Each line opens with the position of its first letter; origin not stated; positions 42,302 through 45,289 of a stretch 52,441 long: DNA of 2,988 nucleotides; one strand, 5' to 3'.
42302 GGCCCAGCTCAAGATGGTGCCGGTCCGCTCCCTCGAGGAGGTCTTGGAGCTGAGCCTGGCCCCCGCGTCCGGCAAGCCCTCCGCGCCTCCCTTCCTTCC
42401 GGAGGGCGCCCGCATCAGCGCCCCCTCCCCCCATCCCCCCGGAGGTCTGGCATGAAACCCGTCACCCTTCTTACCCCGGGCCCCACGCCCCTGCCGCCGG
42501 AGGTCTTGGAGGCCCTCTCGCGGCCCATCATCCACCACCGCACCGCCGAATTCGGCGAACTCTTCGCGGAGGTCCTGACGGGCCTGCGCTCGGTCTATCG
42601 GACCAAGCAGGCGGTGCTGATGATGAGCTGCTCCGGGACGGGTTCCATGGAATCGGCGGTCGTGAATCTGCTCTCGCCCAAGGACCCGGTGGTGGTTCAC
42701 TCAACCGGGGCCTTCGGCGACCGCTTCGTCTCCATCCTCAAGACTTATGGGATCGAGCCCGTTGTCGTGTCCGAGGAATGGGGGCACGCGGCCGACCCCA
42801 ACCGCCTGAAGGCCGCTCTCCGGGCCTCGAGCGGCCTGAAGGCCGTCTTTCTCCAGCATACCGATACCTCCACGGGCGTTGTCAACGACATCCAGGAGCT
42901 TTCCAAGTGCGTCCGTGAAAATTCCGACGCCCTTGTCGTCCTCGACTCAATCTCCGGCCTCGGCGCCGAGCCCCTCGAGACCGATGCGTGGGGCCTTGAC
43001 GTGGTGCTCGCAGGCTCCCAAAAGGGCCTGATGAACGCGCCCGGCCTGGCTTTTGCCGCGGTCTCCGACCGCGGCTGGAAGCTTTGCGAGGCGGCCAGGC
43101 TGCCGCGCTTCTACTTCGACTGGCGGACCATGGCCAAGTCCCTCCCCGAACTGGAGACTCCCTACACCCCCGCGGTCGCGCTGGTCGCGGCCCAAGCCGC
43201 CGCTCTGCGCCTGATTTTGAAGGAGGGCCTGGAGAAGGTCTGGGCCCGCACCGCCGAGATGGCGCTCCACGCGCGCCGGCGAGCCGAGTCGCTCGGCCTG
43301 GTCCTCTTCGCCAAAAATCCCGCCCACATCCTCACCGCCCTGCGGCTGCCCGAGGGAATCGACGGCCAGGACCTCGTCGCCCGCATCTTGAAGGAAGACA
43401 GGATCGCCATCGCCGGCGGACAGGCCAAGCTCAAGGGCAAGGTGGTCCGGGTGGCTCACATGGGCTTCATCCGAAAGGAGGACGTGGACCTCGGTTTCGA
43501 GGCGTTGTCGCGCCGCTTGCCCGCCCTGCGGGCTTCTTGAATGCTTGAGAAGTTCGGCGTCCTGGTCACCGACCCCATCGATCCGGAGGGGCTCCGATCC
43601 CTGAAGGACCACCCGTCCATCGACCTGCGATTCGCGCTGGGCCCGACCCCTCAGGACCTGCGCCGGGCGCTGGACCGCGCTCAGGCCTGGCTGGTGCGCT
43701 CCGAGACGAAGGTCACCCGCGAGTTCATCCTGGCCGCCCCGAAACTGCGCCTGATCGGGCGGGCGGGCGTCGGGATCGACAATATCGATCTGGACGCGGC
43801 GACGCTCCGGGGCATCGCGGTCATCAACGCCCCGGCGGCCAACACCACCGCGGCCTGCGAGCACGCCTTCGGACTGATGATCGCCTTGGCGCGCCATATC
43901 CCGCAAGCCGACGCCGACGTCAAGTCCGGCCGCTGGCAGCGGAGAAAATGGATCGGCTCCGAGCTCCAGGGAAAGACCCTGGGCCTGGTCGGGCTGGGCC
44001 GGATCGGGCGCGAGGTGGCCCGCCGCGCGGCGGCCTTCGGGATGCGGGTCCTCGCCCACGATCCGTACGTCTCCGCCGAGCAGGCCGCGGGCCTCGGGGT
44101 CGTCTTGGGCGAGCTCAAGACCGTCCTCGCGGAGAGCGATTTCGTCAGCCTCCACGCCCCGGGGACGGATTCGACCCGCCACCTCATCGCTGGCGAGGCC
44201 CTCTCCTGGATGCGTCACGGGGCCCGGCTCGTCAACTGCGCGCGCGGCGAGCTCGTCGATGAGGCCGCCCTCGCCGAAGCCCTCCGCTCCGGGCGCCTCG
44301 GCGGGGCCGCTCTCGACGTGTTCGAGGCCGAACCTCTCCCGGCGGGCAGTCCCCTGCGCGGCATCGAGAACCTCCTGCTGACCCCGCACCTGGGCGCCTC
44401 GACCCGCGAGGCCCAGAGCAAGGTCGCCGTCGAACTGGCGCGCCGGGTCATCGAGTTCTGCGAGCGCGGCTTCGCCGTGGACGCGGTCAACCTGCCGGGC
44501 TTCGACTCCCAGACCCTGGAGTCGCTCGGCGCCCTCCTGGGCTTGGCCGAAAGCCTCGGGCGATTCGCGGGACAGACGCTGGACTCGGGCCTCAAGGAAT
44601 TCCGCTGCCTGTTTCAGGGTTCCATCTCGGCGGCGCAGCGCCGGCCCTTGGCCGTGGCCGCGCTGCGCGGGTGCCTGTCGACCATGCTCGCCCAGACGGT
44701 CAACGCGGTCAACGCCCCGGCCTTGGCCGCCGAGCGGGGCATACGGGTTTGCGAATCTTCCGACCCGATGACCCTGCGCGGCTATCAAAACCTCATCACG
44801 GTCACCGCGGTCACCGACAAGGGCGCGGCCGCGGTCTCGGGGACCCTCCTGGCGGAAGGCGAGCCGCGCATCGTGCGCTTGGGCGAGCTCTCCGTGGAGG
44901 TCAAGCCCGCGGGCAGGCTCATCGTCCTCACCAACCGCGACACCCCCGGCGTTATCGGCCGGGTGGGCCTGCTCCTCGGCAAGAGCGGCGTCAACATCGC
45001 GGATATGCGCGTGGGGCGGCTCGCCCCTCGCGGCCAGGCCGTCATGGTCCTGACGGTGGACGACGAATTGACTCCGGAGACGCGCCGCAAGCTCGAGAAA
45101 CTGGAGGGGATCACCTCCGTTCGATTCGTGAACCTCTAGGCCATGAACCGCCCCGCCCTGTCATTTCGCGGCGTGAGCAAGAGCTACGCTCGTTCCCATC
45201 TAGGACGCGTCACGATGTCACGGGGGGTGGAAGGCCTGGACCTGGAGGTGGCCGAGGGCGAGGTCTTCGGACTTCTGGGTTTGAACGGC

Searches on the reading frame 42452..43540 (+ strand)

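Call 60: search_protein_families(library=pfam, proteins=[window:42452-43540:+], max_evalue=0.0001)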
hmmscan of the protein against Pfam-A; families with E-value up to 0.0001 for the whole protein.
window:42452-43540:+ (362 aa): 2 families
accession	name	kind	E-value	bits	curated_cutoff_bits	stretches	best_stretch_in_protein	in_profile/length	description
PF00266.25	Aminotran_5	-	2.6e-22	79.7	21.5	1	6-341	3-356/371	Aminotransferase class-V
PF01053.26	Cys_Met_Meta_PP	-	2.9e-05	23.2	27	1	50-188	66-195/381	Cys/Met metabolism PLP-dependent enzyme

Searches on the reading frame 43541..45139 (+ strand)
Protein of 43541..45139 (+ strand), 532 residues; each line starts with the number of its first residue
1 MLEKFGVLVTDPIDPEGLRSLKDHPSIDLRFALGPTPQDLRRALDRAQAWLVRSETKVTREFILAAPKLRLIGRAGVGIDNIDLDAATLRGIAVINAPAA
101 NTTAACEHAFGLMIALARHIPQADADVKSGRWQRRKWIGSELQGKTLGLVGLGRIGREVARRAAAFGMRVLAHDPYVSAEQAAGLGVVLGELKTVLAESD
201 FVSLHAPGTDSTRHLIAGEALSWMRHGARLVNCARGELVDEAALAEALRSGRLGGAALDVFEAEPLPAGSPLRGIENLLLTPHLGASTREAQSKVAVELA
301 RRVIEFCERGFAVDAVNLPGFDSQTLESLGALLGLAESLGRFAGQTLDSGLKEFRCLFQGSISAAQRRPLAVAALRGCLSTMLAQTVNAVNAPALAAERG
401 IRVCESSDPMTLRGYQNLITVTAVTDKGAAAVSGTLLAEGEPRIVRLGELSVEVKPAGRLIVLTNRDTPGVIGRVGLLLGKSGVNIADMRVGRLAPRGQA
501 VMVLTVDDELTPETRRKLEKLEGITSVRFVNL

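Call 60: search_protein_families(library=pfam, proteins=[window:43541-45139:+], max_evalue=0.0001)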
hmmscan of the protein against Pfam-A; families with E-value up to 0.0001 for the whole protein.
window:43541-45139:+ (532 aa): 4 families
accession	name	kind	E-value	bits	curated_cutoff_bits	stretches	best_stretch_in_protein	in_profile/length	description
PF02826.25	2-Hacid_dh_C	-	1.9e-64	216.8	25.1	1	110-285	1-178/178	D-isomer specific 2-hydroxyacid dehydrogenase, NAD binding domain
PF00389.36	2-Hacid_dh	-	2.8e-32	111.7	24.6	1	7-317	1-134/134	D-isomer specific 2-hydroxyacid dehydrogenase, catalytic domain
PF19304.4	PGDH_inter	-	3.8e-26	92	27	1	330-446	3-117/119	D-3-phosphoglycerate dehydrogenase intervening domain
PF01842.31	ACT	-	1.8e-08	34.4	27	1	461-523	3-66/66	ACT domain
